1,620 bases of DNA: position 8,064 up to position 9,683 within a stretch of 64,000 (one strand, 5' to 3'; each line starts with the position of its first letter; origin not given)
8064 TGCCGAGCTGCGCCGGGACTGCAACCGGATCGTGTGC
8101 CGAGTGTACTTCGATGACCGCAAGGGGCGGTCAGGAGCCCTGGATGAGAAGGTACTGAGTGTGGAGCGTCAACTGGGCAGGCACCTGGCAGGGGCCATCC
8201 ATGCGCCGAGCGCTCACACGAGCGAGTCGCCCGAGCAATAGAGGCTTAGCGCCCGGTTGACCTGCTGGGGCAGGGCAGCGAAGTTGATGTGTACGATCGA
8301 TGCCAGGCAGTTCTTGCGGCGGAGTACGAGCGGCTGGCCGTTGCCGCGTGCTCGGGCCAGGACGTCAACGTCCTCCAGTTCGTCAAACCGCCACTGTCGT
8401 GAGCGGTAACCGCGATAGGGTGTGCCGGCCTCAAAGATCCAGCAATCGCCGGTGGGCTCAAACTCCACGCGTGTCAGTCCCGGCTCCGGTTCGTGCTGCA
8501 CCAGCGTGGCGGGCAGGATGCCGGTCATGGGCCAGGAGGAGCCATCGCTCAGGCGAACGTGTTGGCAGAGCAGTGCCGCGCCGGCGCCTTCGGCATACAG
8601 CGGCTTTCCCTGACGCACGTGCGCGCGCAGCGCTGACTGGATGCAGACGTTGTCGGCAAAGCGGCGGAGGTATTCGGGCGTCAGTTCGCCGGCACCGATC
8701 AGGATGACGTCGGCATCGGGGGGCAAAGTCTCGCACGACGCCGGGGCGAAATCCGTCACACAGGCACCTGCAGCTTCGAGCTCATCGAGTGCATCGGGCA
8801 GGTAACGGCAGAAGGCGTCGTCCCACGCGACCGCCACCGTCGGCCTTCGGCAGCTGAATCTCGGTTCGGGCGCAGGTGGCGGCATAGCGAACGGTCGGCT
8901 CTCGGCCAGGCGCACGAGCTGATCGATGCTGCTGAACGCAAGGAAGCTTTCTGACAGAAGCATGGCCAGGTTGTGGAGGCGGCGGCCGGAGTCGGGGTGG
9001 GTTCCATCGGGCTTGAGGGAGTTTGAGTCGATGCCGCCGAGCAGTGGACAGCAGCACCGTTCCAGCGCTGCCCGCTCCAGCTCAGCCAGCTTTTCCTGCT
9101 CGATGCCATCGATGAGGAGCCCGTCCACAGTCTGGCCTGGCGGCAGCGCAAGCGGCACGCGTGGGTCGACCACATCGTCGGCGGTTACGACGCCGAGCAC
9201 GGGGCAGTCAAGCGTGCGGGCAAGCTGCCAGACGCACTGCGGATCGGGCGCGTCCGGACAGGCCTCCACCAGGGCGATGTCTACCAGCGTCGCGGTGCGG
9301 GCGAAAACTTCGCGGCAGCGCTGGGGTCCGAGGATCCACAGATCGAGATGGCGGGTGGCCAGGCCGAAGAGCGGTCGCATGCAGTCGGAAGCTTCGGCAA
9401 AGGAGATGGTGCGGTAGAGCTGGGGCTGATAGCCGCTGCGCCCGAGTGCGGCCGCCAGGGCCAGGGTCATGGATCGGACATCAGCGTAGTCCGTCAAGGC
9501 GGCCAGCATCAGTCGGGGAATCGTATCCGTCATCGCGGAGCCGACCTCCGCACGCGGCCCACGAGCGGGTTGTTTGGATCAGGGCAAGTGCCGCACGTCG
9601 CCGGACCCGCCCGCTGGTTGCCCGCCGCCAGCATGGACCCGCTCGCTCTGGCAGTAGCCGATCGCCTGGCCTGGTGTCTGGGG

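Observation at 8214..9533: CobB/CbiA homolog with all catalytic residues lost (pseudo-amidotransferase)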

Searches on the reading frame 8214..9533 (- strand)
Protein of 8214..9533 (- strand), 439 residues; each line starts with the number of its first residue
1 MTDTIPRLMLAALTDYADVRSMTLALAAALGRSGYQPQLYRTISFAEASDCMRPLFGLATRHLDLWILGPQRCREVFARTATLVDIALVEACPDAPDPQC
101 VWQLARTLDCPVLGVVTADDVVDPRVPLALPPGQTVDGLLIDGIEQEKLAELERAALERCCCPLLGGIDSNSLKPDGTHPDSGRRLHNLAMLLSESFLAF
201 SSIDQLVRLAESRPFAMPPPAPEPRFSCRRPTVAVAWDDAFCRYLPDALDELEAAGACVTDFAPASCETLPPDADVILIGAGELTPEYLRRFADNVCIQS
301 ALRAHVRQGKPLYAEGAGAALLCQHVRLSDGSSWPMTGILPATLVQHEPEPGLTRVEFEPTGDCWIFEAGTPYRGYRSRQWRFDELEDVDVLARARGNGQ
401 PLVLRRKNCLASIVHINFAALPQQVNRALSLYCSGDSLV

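Call 3: search_protein_families(library=pfam, proteins=[window:8214-9533:-], max_evalue=1)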
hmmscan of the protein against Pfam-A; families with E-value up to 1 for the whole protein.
window:8214-9533:- (439 aa): 1 family
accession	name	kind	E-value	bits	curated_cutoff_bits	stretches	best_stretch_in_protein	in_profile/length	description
PF07685.20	GATase_3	-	1e-11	45.3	27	1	232-419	1-192/196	CobB/CobQ-like glutamine amidotransferase domain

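Call 4: search_protein_families(library=ncbifam, proteins=[window:8214-9533:-], max_evalue=1)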
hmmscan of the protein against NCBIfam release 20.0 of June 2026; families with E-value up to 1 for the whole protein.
window:8214-9533:- (439 aa): 7 families
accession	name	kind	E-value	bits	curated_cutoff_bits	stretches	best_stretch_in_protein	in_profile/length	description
NF002204.1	PRK01077.1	equivalog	1.3e-31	109.9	254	1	57-418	53-420/420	cobyrinic acid a,c-diamide synthase CobB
NF033195.1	F430_CfbB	exception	2.4e-20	72.8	560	1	9-423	3-444/451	Ni-sirohydrochlorin a,c-diamide synthase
NF010471.0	PRK13896.1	equivalog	3.2e-20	72.6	693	2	203-376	209-375/433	cobyrinic acid a,c-diamide synthase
NF053748.1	bifunc_CobBC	exception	7.5e-18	64.3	950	1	5-427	1-438/797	bifunctional hydrogenobyrinic acid a,c-diamide synthase/histidinol phosphate aminotransferase CobBC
TIGR00379.1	cobB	subfamily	1e-16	60.9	261.4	1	56-424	50-439/449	cobyrinic/hydrogenobyrinic acid a,c-diamide synthase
TIGR03800.1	PLP_synth_Pdx2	equivalog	0.054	13.4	105.55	1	274-327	37-88/184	pyridoxal 5'-phosphate synthase glutaminase subunit PdxT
NF004524.0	PRK05869.1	equivalog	0.23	10.7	326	0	4-34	97-127/254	enoyl-CoA hydratase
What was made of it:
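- Closest known: CfbB, Ni-sirohydrochlorin a,c-diamide synthase. Same: Second-best full-length model (E 2.4e-20, aa 9-423, call 4).
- Checked: NCBIfam CobB NF002204 gives E 1.3e-31 and CfbB gives E 2.4e-20 over nearly the full length (calls 3, 4).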

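Call 5: search_solved_structures(query=window:8214-9533:-, max_evalue=10, show_alignments=3)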
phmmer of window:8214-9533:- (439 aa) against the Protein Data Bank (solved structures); distinct sequences matched with E-value up to 10: 9.
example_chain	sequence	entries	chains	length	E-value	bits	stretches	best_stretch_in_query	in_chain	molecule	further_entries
2nv0_A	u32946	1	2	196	0.014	17.3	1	272-380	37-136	Glutamine amidotransferase subunit pdxT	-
1r9g_A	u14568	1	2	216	0.017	17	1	272-380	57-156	Hypothetical protein yaaE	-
2nv2_B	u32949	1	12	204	0.018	16.9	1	272-344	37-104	Glutamine amidotransferase subunit pdxT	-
7mq8_LO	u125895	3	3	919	0.68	11.7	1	314-367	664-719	Periodic tryptophan protein 2 homolog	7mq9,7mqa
1q7r_A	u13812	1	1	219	0.94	11.3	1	273-359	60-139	predicted amidotransferase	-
4wxy_B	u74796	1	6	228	1.1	11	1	273-359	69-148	Glutamine amidotransferase subunit PdxT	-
7trr_A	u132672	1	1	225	1.4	10.7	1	333-395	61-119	Peptidoglycan O-acetyltransferase B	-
7tjb_A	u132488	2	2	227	1.5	10.6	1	333-395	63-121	Peptidoglycan O-acetyltransferase B | Periplasmic protein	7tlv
9i5v_L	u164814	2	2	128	1.6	10.5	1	29-98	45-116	Small ribosomal subunit protein uS11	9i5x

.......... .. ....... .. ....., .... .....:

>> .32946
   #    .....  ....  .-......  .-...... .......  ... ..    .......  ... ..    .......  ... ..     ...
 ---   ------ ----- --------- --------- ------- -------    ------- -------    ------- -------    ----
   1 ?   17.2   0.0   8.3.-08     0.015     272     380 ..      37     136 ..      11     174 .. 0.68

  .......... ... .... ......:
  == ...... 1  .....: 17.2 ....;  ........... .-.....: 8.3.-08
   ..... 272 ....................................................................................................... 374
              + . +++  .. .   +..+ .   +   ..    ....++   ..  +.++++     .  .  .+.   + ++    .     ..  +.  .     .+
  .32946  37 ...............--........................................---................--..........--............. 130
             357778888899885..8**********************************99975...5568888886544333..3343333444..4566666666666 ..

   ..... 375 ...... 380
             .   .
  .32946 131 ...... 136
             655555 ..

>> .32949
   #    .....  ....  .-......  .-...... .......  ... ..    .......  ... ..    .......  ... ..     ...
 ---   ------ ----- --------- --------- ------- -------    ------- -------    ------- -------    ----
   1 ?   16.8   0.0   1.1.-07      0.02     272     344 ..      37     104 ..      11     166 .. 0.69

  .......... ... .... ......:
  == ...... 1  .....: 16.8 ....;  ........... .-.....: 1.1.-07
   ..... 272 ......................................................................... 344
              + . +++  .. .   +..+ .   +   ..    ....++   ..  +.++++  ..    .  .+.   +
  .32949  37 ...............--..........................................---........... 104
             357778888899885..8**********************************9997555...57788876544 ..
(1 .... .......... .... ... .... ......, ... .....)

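Call 6: find_homologous_proteins(query=window:8214-9533:-, max_evalue=0.001)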
Query window:8214-9533:- (439 aa): 10 proteins with E <= 0.001 among 8000 candidates.
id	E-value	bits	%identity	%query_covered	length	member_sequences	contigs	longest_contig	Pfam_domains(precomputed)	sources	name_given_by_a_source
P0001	1.2e-297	1005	100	100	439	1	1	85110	PF07685.21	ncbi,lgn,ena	-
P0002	7.2e-223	758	76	100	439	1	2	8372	PF07685.21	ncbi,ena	-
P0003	8.7e-187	639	66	98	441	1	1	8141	PF07685.21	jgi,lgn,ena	-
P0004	3.8e-104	367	45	96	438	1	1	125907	PF07685.21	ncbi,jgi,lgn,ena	-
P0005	1.8e-67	246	37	99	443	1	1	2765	PF07685.21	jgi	jgi:cobyrinic acid a,c-diamide synthase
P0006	1.8e-6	45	27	86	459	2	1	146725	PF01656.30,PF07685.21,PF13500.13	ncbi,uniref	ncbi:cobyrinate a,c-diamide synthase [Streptomyces flaveolus]|uniref:cobyrinate a,c-diamide synthase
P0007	2.5e-4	38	26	85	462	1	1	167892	PF01656.30,PF07685.21,PF13500.13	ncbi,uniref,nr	ncbi:cobyrinate a,c-diamide synthase [Streptomyces sp. G3]|uniref:cobyrinate a,c-diamide synthase n=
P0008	2.5e-4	38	26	85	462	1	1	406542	PF01656.30,PF07685.21,PF13500.13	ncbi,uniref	ncbi:cobyrinate a,c-diamide synthase [Streptomyces sp. NPDC093681]|uniref:cobyrinate a,c-diamide syn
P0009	2.8e-4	38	25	84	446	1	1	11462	PF01656.30,PF07685.21,PF13500.13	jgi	jgi:cobyrinic acid a,c-diamide synthase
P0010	8.0e-4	36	27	45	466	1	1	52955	PF01656.30,PF07685.21,PF13500.13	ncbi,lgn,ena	-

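Call 9: find_encoding_contigs(protein=P0004, flank=10000, max_places=4)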
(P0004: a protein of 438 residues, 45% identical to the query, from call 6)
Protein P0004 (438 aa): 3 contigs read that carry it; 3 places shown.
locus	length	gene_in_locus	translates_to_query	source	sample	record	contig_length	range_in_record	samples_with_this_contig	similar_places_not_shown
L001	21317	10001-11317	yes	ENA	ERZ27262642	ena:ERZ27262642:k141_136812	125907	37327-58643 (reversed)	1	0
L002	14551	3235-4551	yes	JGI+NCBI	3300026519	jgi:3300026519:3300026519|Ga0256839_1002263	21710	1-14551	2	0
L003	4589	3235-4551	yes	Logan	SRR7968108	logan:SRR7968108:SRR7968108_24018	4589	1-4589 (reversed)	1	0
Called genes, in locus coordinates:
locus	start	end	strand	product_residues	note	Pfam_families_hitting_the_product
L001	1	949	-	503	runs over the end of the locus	PF00926:DHBP_synthase, PF00925:GTP_cyclohydro2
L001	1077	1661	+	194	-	PF03704:BTAD (weak), PF12895:ANAPC3, PF14559:TPR_19 (weak), PF00515:TPR_1 (weak), PF13432:TPR_16, PF13414:TPR_11, PF14559:TPR_19, PF04362:Iron_traffic, +9 more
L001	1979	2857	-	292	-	PF01634:HisG, PF08029:HisG_C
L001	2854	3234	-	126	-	PF01502:PRA-CH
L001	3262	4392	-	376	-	PF00291:PALP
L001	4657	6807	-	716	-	PF00378:ECH_1, PF16113:ECH_2, PF02737:3HCDH_N, PF00725:3HCDH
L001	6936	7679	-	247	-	PF01128:IspD, PF12804:NTP_transf_3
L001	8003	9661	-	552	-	-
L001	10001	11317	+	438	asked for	PF07685:GATase_3 (weak)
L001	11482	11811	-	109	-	PF01910:Thiamine_BP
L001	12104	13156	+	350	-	PF20434:BD-FAE, PF07859:Abhydrolase_3, PF00326:Peptidase_S9, PF01738:DLH (weak)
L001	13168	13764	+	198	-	PF04011:LemA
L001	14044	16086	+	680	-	PF01435:Peptidase_M48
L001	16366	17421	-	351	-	PF01636:APH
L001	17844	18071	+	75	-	PF20068:Amphi-Trp (weak)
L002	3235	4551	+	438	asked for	PF07685:GATase_3 (weak)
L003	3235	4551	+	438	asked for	PF07685:GATase_3 (weak)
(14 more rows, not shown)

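Call 10: find_encoding_contigs(protein=P0001, flank=10000, max_places=3)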
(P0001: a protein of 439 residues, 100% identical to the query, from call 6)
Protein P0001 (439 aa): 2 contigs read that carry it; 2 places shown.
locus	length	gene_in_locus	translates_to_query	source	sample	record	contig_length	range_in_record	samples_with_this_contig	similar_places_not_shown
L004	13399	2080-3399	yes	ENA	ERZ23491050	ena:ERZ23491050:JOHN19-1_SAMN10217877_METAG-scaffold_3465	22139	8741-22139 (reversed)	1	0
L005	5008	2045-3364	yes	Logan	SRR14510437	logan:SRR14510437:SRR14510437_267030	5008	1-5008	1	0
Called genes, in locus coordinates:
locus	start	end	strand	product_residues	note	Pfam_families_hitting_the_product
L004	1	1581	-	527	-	?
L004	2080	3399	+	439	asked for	PF07685:GATase_3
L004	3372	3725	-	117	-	PF01910:Thiamine_BP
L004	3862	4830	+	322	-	PF00135:COesterase (faint), PF01738:DLH (faint), PF20434:BD-FAE, PF07859:Abhydrolase_3, PF03959:FSH1 (weak), PF00326:Peptidase_S9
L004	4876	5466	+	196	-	PF04011:LemA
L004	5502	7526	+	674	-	PF01435:Peptidase_M48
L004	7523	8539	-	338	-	PF01745:IPT (weak), PF13238:AAA_18 (faint), PF01715:IPPT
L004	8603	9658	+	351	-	PF00291:PALP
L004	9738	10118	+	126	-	PF01502:PRA-CH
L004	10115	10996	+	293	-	PF01634:HisG, PF08029:HisG_C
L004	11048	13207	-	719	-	PF00378:ECH_1, PF16113:ECH_2, PF02737:3HCDH_N, PF03446:NAD_binding_2 (weak), PF00725:3HCDH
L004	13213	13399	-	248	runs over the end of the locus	PF01128:IspD, PF12804:NTP_transf_3 (weak)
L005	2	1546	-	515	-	?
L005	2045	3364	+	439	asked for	PF07685:GATase_3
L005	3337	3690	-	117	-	PF01910:Thiamine_BP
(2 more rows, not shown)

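Call 11: find_encoding_contigs(protein=P0005, flank=10000, max_places=3)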
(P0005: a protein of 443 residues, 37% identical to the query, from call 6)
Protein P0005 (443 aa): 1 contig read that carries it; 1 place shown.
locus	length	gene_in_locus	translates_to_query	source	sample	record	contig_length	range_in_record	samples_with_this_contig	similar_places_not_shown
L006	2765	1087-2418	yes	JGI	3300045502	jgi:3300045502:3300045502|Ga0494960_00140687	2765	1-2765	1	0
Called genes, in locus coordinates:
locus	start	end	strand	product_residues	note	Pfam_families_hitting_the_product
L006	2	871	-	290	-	?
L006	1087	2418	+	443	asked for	PF07685:GATase_3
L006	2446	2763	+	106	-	?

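Call 12: find_encoding_contigs(protein=P0003, flank=10000, max_places=3)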
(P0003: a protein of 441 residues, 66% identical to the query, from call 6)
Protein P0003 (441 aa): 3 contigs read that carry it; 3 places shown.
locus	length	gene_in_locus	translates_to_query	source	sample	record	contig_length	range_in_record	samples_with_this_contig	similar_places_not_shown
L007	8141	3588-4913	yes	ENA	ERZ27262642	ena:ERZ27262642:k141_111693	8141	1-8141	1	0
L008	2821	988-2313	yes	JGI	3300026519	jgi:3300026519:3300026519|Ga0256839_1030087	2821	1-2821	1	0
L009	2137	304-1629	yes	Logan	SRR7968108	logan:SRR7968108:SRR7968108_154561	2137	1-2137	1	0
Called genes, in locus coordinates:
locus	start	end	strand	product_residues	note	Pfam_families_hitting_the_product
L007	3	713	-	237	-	?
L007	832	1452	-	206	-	-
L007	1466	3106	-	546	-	-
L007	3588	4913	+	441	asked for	PF07685:GATase_3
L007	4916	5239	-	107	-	PF01910:Thiamine_BP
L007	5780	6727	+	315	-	PF20434:BD-FAE, PF07859:Abhydrolase_3, PF12697:Abhydrolase_6 (weak), PF03959:FSH1 (weak), PF00326:Peptidase_S9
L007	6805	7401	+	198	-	PF04011:LemA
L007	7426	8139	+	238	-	?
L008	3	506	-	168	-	?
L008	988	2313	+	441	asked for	PF07685:GATase_3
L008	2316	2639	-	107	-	PF01910:Thiamine_BP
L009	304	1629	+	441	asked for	PF07685:GATase_3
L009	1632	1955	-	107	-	PF01910:Thiamine_BP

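Call 13: find_encoding_contigs(protein=P0002, flank=10000, max_places=3)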
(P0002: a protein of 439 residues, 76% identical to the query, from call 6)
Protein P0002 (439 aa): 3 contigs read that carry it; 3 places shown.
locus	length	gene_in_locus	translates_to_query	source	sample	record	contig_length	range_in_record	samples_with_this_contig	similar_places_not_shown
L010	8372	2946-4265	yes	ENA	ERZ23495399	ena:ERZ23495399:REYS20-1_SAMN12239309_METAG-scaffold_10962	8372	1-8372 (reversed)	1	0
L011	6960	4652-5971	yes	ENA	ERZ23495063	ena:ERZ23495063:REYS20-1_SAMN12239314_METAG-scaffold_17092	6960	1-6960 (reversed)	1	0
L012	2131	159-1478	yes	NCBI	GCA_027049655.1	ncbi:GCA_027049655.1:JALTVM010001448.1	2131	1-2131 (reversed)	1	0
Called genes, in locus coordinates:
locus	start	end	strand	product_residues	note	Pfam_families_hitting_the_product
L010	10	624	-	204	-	-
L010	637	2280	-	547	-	-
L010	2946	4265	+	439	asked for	PF07685:GATase_3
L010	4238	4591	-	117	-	PF01910:Thiamine_BP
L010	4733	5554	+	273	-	-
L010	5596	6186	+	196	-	PF04011:LemA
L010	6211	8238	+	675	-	PF01435:Peptidase_M48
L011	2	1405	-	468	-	?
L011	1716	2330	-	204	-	-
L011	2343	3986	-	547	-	-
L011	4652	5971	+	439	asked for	PF07685:GATase_3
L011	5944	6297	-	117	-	PF01910:Thiamine_BP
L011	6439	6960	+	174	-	?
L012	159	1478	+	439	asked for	PF07685:GATase_3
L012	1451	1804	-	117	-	PF01910:Thiamine_BP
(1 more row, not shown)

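Call 24: search_protein_representatives(alignment_id=A2)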
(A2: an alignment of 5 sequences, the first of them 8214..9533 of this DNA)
Query: 5 sequences, 439 profile positions. Proteins with E-value up to 0.001 (for the whole library): 4130; up to 1e-10: 2647; up to 1e-30: 522. The best 150 are listed.
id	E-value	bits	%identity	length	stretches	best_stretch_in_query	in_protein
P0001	2.7e-236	800.7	-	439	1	1-438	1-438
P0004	4.9e-211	717.5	-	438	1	1-436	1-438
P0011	2.3e-134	464.9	-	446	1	1-436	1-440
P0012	9.1e-129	446.4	-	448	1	4-436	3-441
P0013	2.8e-120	418.4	-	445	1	4-435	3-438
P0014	3.6e-98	345.5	-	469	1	4-435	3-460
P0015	3.0e-95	335.9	-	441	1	22-432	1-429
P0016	9.2e-94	331.0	-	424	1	22-434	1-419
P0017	5.7e-90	318.5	-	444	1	4-430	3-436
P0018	7.1e-89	314.9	-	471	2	212-432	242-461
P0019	2.4e-88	313.2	-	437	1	4-433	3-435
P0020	2.9e-87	309.6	-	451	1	5-431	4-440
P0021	3.6e-87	309.3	-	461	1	4-432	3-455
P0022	7.0e-87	308.4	-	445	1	4-431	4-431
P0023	8.2e-87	308.1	-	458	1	4-433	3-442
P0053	1.6e-76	274.2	-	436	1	4-432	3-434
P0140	4.3e-56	206.9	-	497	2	204-431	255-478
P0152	3.7e-54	200.5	-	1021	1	232-433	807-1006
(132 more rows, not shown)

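Call 28: predict_structure(alignment_id=A1)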
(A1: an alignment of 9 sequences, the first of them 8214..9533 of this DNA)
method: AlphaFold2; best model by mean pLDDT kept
length: 439 residues; sequences in the alignment: 9
mean_pLDDT: 82.5   pTM: 0.82
mean pLDDT of the five models: 82.5, 82.3, 81.2, 80.5, 79.1
residues with pLDDT >= 90: 181; 70-90: 186; 50-70: 44; < 50: 28
segments of 3 or more residues with pLDDT < 50: 46-56, 175-184, 435-439
pLDDT, mean of each block of 10 residues (from residue 1): 77 84 87 87 57 51 85 87 88 66 88 93 87 85 92 93 91 48 57 89 95 79 62 87 73 86 92 90 84 95 94 90 92 94 81 80 90 82 88 90 93 86 83 49
secondary structure, 60 per line:
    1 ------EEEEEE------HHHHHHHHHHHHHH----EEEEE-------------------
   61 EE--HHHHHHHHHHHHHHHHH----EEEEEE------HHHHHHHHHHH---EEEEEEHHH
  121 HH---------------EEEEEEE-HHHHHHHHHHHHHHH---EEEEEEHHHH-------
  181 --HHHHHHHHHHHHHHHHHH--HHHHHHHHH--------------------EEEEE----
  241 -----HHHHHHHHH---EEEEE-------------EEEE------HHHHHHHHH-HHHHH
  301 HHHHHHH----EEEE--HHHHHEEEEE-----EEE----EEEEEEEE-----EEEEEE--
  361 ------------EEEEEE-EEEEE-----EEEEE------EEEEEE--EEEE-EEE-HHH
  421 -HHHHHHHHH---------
elements in order: E7-12 H19-32 E37-41 H65-81 E86-91 H98-108 E112-117 H118-122 E138-144 H146-160 E164-169 H170-173 H183-200 H203-211 E232-236 H246-254 E258-262 E276-279 H286-294 H296-307 E312-315 H318-322 E323-327 E333-335 E340-347 E353-358 E373-378 E380-384 E390-394 E401-406 E409-412 E414-416 H422-430

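Call 34: find_related_loci(query=A4, collection=genome_contigs, flank=10000)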
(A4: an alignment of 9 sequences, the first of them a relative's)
Query A4 (469 aa) in genome_contigs; peptide patterns used: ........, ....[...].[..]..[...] (x = any residue, [..] = any of these).
174 stretches matched a pattern; 164 encode a relative of the query (tblastn E <= 1e-3); the best 80 are kept; 80 distinct loci.
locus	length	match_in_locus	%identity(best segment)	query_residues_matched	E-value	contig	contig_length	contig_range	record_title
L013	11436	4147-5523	54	1-467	2e-151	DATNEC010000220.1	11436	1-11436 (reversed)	MAG TPA_asm: Pirellulales bacterium isolate SMAG_U11258 k141_1805759, whole genome shotgun sequence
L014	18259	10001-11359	52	1-460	8e-149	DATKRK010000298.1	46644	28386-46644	MAG TPA_asm: Pirellulales bacterium isolate SMAG_U14026 k141_799022, whole genome shotgun sequence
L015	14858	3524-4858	51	1-464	3e-147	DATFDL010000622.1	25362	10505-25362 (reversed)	MAG TPA_asm: Pirellulales bacterium isolate SMAG_U8579 k141_404334, whole genome shotgun sequence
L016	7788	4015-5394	52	1-467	3e-147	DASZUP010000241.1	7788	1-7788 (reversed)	MAG TPA_asm: Pirellulales bacterium isolate SMAG_U6108 k141_856134, whole genome shotgun sequence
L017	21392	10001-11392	51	1-460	6e-147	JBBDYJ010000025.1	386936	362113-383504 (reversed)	MAG: Pirellulales bacterium isolate LejiaD_65_107 Lejia_D_25_length_386936_cov_66, whole genome shotgun sequence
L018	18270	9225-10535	51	1-459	1e-146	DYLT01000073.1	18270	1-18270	MAG TPA_asm: Blastopirellula marina isolate SulCav_AS07-7_3_67_12 SulCav_AS07_7_3024_length_18270_cov_5_683173, whole ge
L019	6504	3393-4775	51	1-457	1e-146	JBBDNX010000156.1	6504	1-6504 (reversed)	MAG: Pirellulales bacterium isolate LejiaB_66_9 Lejia_B_15245_length_6504_cov_5, whole genome shotgun sequence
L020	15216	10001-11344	49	1-467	6e-145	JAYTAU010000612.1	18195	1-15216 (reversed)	MAG: Planctomycetia bacterium isolate GFS_13968 GFS_13968_611, whole genome shotgun sequence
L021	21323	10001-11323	51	1-461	8e-143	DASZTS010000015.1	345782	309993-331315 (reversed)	MAG TPA_asm: Pirellulales bacterium isolate SMAG_U6082 k141_607073, whole genome shotgun sequence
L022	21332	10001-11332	49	1-463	3e-140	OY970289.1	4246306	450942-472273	MAG: Pirellulales bacterium isolate MFD05442.bin.c.2 genome assembly, chromosome: 1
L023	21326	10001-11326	49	1-464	3e-138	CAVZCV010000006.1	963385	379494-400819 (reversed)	MAG: Pirellulales bacterium isolate MFD00822.bin.1.89 genome assembly, contig: contig_27549, whole genome shotgun sequen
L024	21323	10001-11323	51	1-461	9e-138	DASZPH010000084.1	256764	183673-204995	MAG TPA_asm: Pirellulales bacterium isolate SMAG_U5966 k141_365595, whole genome shotgun sequence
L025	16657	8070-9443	49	1-462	6e-138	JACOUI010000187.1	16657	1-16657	MAG: Planctomycetia bacterium isolate NC_groundwater_66_Pr7_S-0.65um_66_19 FFV18_Sp65_scaffold_307943, whole genome shot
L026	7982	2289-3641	50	1-467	3e-137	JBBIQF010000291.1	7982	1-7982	MAG: Planctomycetaceae bacterium isolate RSF170216_bin_32 NODE_8735_length_7982_cov_4.464741, whole genome shotgun seque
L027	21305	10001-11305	49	1-456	4e-137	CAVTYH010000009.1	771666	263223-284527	MAG: Pirellulales bacterium isolate MFD04944.bin.2.167 genome assembly, contig: contig_87106, whole genome shotgun seque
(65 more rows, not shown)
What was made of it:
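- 164 confirmed genome hits; the best 80 are all Planctomycetota (call 34).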
